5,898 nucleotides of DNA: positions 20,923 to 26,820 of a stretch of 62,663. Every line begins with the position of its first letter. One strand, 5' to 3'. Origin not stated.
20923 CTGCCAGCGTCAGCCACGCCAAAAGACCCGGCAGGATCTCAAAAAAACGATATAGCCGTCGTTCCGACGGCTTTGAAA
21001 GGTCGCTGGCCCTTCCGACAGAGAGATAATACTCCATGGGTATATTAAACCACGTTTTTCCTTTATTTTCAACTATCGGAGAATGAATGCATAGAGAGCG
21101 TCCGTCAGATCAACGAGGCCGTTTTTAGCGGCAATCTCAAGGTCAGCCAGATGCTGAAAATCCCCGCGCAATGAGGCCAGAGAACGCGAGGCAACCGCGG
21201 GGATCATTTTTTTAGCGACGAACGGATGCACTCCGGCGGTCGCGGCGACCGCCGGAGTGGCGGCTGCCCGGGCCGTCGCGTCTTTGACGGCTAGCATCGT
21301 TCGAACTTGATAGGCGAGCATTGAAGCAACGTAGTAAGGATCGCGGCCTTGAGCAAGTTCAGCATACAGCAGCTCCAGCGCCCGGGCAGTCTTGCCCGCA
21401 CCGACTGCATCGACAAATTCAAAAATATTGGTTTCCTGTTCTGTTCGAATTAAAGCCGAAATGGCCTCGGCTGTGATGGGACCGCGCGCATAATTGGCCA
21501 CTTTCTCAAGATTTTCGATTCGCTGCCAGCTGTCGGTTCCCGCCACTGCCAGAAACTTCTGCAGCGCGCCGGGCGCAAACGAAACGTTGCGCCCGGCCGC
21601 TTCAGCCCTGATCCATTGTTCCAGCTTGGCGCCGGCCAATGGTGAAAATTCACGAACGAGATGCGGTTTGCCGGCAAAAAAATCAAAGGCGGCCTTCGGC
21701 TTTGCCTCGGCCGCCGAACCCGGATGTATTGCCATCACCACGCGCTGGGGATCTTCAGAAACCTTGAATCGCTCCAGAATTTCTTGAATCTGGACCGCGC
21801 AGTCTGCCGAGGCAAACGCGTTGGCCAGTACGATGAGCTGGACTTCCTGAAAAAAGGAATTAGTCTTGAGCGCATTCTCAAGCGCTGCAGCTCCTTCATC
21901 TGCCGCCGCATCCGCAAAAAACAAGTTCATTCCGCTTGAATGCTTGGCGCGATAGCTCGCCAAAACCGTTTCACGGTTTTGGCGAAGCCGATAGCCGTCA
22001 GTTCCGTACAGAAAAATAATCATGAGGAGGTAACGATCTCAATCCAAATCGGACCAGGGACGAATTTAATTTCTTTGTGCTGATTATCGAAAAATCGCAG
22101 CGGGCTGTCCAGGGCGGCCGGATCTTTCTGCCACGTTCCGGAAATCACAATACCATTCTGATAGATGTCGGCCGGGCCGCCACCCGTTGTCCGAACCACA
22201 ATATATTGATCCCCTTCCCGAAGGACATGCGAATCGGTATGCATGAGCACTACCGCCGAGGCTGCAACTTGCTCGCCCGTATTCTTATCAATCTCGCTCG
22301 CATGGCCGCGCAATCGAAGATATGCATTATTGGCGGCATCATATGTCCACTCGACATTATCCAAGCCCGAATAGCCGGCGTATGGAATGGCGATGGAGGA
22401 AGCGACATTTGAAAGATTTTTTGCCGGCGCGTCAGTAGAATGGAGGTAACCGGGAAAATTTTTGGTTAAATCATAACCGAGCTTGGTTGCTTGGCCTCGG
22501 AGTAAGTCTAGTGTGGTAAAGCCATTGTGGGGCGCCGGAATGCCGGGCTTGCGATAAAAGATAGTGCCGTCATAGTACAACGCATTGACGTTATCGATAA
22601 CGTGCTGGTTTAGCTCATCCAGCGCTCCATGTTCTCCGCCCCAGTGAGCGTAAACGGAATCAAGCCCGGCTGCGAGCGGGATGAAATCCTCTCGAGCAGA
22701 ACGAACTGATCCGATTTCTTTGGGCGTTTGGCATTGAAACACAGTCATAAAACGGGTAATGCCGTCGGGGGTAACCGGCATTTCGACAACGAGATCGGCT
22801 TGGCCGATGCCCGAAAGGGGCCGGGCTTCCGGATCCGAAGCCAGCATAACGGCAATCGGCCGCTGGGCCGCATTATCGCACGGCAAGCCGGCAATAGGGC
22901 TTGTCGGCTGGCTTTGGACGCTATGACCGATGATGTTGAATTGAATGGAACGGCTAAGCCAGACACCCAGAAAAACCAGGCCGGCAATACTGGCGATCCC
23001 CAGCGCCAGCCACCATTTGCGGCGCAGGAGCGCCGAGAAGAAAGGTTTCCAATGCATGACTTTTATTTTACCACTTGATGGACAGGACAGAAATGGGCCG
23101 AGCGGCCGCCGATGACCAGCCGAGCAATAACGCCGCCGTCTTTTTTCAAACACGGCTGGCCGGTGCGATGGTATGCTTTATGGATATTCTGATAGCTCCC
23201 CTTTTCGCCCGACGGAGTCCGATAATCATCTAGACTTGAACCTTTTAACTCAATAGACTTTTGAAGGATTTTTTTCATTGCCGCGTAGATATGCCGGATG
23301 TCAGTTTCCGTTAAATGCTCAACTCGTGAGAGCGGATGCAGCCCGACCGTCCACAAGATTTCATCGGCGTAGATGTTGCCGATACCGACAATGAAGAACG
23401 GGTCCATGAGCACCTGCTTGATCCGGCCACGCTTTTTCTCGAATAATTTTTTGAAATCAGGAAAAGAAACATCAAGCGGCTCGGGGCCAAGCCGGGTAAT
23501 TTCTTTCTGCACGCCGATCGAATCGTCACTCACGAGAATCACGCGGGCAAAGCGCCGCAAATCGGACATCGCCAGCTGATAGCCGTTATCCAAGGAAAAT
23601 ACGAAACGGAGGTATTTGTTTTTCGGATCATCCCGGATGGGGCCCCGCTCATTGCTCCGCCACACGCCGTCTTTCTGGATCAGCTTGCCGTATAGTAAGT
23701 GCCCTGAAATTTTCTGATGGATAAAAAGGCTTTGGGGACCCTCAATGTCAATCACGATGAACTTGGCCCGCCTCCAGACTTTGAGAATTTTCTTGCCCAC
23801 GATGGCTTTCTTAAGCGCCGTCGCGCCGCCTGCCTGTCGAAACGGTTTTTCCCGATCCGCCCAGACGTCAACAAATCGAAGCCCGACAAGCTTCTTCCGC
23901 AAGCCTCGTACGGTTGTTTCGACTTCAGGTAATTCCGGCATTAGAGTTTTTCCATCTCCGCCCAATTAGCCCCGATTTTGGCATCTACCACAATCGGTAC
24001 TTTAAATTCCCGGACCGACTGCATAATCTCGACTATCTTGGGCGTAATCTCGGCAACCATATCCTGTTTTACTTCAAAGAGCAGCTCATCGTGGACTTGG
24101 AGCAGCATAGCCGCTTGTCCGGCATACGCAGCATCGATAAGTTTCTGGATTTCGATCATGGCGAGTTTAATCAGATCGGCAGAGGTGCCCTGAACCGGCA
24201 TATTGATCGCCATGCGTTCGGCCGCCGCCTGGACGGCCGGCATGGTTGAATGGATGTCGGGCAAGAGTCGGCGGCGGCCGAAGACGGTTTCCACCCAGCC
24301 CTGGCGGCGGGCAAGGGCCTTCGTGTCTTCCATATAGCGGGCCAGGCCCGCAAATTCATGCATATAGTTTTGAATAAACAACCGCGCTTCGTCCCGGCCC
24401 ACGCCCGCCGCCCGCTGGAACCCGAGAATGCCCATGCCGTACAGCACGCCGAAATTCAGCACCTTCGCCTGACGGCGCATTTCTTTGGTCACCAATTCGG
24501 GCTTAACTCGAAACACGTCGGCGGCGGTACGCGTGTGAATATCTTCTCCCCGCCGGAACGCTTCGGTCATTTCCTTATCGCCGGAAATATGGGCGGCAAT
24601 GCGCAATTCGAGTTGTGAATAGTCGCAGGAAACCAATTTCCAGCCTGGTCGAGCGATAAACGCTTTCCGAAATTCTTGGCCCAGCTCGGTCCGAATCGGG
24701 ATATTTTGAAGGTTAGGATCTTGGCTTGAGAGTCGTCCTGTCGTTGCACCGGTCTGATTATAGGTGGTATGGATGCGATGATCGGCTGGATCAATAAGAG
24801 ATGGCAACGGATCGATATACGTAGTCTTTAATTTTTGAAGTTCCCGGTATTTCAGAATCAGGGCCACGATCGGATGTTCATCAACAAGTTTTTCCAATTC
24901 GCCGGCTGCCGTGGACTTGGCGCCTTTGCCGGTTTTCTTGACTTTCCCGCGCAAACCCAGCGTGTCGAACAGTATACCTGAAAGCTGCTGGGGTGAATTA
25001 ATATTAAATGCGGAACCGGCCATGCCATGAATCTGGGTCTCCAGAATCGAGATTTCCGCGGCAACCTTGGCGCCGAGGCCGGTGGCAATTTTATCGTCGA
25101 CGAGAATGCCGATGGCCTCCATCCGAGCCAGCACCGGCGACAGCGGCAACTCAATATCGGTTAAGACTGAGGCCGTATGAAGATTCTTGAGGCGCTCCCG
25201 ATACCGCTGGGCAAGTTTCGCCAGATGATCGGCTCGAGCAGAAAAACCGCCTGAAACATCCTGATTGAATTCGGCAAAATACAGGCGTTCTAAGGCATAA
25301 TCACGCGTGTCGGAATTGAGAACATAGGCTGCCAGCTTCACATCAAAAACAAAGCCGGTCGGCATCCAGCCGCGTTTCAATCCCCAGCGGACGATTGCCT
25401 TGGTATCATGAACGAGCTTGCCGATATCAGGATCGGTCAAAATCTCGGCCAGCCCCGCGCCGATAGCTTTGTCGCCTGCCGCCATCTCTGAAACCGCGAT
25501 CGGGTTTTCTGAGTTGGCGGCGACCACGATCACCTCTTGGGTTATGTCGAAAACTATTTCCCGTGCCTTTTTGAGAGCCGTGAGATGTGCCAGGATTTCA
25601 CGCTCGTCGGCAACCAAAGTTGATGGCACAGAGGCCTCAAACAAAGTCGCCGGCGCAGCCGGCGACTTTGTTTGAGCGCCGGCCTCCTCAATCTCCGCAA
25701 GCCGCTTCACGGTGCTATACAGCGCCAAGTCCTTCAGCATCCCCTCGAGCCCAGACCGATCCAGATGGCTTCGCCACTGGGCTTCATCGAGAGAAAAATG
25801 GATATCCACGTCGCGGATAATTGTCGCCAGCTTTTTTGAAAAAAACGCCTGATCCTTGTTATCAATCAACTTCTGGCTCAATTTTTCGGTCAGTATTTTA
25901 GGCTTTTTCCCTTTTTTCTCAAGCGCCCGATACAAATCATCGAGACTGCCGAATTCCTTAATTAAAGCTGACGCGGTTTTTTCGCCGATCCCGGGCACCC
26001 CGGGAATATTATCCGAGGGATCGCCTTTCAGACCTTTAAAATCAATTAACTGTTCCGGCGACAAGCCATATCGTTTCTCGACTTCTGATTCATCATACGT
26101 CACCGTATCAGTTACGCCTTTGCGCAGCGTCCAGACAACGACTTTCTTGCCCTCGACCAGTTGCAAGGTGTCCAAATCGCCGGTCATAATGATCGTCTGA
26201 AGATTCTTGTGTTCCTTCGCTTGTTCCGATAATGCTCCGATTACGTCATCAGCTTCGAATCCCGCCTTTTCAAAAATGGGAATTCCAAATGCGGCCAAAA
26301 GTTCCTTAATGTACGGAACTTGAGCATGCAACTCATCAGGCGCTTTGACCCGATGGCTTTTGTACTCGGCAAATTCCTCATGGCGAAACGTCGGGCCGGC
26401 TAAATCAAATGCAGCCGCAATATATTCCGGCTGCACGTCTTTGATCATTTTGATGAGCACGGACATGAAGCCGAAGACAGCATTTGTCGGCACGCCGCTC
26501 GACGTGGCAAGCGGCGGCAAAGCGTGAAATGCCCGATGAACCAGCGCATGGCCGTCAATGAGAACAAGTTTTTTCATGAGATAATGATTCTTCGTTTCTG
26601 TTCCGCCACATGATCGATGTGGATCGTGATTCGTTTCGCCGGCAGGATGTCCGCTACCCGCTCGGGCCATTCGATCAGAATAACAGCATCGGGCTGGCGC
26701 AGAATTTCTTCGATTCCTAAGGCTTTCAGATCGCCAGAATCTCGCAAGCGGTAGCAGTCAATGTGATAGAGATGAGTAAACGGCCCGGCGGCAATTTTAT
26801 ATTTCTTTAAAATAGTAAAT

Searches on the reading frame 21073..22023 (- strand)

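Call 14: search_protein_families(library=pfam, proteins=[window:21073-22023:-], max_evalue=0.01)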
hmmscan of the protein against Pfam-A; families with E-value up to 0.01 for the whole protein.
window:21073-22023:- (316 aa): 3 families
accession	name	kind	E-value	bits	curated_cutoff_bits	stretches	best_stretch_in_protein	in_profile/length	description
PF21694.2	DNA_pol3_delta_C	-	2.1e-21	76.6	27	1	197-315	1-119/121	DNA polymerase III delta subunit, C-terminal domain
PF06144.19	DNA_pol3_delta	-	6.6e-06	26.6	21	1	4-124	2-122/124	DNA polymerase III, delta subunit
PF12169.13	DNA_pol3_gamma3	-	0.003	17.8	24.4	0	195-256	13-73/143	DNA polymerase III subunits gamma and tau domain III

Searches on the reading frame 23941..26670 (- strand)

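Call 11: search_protein_families(library=pfam, proteins=[window:23941-26670:-], max_evalue=0.01)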
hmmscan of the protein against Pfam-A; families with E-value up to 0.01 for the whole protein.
window:23941-26670:- (909 aa): 6 families
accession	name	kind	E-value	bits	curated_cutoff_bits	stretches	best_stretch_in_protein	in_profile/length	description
PF00476.26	DNA_pol_A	-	7.5e-147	489.7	34.3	1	532-905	7-381/381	DNA polymerase family A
PF02739.22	5_3_exonuc_N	-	1.5e-57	194.3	34.3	1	34-202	1-164/164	5'-3' exonuclease, N-terminal resolvase-like domain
PF01367.25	5_3_exonuc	-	4.2e-32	110.9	40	1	204-300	2-92/97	5'-3' exonuclease, C-terminal SAM fold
PF22619.2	DNA_polI_exo1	-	0.00014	22.1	27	1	391-461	27-94/140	DNA polymerase I, ribonuclease H-like domain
PF12826.13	HHH_2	-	0.00022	21.8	27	1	224-251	7-34/64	Helix-hairpin-helix motif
PF14520.12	HHH_5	-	0.0048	17.8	27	1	224-250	6-33/57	Helix-hairpin-helix domain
